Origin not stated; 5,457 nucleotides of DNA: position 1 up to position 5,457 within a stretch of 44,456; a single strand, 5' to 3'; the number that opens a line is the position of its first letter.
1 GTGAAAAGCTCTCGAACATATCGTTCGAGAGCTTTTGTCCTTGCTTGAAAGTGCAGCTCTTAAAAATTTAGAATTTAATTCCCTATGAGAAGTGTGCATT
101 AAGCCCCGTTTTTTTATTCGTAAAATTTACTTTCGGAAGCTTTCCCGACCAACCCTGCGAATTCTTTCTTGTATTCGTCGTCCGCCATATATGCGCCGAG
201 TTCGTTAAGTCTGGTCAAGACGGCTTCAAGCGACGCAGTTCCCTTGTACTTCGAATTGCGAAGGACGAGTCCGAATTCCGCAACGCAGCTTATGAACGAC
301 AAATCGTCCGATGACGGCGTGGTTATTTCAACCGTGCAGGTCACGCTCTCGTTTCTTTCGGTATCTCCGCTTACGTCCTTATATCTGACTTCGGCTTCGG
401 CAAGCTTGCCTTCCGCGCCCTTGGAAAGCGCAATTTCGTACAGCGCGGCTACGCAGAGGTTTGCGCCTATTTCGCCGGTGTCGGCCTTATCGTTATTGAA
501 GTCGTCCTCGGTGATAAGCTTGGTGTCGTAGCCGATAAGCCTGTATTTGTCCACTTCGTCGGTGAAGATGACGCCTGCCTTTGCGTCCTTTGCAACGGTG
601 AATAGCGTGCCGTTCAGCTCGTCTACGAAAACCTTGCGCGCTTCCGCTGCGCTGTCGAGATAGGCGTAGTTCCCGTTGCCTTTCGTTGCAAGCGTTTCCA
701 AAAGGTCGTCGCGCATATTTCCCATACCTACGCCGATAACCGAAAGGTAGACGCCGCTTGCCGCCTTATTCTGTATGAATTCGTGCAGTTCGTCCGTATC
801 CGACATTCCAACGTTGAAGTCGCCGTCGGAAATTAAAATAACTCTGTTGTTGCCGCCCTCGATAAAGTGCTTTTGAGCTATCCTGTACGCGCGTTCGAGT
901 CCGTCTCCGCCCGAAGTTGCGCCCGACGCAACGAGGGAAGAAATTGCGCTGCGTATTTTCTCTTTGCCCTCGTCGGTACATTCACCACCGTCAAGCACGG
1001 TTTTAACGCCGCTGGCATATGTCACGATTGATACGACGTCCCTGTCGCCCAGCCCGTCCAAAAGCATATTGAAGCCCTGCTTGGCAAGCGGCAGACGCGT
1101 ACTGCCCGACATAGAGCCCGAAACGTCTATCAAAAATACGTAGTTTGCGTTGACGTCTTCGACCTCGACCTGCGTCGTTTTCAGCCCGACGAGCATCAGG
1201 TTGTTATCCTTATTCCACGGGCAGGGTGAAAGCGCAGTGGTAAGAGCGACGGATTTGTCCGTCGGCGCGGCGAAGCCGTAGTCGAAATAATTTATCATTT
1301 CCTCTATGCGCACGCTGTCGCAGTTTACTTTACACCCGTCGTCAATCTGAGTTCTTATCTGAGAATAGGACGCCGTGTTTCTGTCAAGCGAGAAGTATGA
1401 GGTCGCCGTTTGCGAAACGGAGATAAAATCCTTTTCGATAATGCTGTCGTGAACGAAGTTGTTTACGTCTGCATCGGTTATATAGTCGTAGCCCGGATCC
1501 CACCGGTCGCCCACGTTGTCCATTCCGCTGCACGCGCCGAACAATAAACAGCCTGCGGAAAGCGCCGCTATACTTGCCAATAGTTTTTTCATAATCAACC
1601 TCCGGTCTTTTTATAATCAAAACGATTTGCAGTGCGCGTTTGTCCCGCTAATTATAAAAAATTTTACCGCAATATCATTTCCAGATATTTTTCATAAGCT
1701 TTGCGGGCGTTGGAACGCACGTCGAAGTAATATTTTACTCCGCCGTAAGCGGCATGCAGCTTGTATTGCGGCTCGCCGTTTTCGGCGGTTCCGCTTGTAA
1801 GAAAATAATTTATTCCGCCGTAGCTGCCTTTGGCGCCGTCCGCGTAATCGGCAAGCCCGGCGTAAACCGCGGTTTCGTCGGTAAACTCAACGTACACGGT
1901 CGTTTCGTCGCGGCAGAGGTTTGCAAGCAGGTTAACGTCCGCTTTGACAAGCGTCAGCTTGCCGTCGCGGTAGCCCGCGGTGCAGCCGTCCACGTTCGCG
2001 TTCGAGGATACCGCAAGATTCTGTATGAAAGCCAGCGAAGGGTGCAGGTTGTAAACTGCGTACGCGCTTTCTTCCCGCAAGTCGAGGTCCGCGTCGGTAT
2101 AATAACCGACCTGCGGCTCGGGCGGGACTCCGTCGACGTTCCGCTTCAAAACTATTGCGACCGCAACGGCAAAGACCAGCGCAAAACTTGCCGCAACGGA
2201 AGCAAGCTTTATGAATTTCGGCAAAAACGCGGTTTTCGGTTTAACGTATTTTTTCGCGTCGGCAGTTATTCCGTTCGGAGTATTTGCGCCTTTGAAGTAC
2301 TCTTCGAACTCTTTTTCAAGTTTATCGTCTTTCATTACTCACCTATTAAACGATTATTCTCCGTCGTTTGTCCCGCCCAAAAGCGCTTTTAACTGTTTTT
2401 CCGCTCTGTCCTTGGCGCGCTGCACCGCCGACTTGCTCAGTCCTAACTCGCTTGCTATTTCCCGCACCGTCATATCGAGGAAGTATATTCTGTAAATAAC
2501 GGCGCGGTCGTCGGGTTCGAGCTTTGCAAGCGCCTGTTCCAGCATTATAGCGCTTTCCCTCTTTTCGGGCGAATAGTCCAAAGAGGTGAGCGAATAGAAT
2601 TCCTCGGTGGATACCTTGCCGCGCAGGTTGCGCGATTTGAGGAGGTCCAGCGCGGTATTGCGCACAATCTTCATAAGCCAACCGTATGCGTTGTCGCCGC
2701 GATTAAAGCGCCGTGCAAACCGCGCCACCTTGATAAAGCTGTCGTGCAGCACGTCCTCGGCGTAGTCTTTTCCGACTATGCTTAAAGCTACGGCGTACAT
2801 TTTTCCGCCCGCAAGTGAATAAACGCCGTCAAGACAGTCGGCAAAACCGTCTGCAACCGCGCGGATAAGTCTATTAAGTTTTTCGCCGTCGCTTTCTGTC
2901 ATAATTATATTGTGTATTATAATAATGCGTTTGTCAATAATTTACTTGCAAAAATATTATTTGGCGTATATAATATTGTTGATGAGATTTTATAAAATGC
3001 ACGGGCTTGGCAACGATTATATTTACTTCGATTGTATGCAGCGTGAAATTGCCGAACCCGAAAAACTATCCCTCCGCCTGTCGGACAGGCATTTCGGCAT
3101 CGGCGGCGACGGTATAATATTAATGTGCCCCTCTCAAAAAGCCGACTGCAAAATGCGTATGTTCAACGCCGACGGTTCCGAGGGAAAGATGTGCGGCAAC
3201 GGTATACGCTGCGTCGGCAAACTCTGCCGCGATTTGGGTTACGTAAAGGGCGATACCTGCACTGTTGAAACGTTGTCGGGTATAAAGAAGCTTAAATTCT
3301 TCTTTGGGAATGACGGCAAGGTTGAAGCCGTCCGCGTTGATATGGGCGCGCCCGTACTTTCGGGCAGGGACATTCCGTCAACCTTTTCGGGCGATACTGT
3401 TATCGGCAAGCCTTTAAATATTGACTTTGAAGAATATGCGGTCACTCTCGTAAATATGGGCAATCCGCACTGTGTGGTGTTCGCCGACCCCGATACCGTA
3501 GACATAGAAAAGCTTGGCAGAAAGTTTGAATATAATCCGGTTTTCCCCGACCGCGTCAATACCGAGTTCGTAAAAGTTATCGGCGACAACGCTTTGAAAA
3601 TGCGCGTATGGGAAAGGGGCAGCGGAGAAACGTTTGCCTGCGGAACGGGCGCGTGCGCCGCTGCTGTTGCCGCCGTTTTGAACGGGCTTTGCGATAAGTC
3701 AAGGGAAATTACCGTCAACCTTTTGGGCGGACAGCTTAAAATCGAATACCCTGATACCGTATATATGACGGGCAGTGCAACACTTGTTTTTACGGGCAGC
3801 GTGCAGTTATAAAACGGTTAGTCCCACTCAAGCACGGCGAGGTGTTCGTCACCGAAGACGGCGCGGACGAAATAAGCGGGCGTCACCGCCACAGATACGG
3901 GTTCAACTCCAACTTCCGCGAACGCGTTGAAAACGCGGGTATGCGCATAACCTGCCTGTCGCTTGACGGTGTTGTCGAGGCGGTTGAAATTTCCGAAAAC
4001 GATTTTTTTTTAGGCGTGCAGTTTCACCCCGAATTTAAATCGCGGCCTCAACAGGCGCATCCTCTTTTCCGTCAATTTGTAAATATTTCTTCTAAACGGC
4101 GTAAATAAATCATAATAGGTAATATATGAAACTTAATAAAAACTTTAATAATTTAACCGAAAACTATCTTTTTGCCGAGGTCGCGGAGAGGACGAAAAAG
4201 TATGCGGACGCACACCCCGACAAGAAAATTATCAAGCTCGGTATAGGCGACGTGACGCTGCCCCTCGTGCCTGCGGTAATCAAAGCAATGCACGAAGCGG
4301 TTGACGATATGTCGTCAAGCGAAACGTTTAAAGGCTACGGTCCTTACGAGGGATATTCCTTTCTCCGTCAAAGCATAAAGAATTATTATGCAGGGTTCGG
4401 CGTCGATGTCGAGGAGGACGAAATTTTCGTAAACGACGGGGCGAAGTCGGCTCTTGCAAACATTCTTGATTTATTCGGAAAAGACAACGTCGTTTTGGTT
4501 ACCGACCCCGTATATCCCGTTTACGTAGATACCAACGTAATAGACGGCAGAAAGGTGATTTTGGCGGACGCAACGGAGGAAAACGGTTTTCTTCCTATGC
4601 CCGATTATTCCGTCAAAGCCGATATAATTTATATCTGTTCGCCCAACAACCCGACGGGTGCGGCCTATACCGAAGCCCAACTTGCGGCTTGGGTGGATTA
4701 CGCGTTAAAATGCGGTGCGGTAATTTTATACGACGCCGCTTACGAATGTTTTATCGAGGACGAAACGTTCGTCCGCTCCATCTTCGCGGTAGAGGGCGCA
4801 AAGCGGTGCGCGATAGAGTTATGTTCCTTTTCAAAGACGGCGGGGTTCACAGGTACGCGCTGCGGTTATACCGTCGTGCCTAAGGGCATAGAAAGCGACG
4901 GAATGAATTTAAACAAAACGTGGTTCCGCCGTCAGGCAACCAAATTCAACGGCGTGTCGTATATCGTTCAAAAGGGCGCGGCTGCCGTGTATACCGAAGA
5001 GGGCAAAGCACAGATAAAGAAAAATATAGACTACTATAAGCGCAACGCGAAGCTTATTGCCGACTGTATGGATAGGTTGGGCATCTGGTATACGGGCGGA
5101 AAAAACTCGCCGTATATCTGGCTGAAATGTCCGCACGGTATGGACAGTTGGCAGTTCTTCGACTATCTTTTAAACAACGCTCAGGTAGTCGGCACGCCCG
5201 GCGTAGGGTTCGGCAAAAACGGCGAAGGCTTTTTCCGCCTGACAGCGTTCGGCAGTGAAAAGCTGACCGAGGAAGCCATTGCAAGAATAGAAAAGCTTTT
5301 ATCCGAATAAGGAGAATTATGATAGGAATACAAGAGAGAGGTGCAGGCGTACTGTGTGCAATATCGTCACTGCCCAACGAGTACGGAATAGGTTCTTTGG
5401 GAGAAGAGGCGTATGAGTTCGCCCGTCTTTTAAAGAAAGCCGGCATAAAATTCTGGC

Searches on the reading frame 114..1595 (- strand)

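Call 52: search_protein_families(library=pfam, proteins=[window:114-1595:-], max_evalue=0.001)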
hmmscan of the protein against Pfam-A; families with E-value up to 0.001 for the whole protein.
window:114-1595:- (493 aa): 5 families
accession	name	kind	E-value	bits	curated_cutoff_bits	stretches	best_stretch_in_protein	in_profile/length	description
PF12034.13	YfbK_C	-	7.1e-32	111.5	25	2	329-392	1-65/184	Uncharacterized protein YfbK, C-terminal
PF12450.13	vWF_A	-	7.9e-26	90.3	25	1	48-134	6-93/94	von Willebrand factor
PF00092.34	VWA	-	7.3e-16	59.3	23.8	1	153-317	3-166/174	von Willebrand factor type A domain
PF13519.12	VWA_2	-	1.8e-15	57.9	27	1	153-258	2-106/107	von Willebrand factor type A domain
PF13768.12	VWA_3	-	3.6e-12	47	27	1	153-310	4-153/155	von Willebrand factor type A domain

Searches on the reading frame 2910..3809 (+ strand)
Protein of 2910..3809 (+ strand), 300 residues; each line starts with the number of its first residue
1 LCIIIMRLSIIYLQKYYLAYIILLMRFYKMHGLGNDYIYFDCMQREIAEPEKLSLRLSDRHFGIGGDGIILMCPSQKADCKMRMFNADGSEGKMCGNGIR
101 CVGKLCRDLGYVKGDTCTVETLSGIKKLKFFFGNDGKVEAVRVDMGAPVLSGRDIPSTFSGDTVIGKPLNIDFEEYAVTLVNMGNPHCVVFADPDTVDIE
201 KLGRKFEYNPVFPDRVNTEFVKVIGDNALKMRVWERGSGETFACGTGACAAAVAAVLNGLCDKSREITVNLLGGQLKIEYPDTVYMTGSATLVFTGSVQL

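Call 52: search_protein_families(library=pfam, proteins=[window:2910-3809:+], max_evalue=0.001)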
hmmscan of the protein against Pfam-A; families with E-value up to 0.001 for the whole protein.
window:2910-3809:+ (300 aa): 1 family
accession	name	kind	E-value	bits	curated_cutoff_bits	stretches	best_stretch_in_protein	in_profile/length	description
PF01678.24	DAP_epimerase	-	5.8e-61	204.3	34.7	2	180-293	2-121/121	Diaminopimelate epimerase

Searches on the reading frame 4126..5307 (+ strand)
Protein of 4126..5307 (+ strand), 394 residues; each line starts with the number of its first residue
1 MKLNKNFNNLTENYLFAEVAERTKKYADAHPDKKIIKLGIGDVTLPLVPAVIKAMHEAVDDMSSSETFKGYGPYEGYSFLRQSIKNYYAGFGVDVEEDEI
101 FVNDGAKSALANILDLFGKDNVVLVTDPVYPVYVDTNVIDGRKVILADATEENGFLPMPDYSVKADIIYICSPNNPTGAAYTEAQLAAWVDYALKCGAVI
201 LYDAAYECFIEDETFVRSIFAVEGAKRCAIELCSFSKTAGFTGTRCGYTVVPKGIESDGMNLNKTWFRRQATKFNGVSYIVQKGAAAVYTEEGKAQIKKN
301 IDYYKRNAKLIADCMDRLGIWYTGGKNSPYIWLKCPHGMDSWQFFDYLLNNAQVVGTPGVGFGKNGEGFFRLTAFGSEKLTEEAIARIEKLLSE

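Call 52: search_protein_families(library=pfam, proteins=[window:4126-5307:+], max_evalue=0.001)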
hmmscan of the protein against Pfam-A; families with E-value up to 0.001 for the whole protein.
window:4126-5307:+ (394 aa): 1 family
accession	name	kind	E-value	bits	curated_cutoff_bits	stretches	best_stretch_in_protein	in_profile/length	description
PF00155.27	Aminotran_1_2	-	3e-40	138.9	19.7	1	33-388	1-361/361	Aminotransferase class I and II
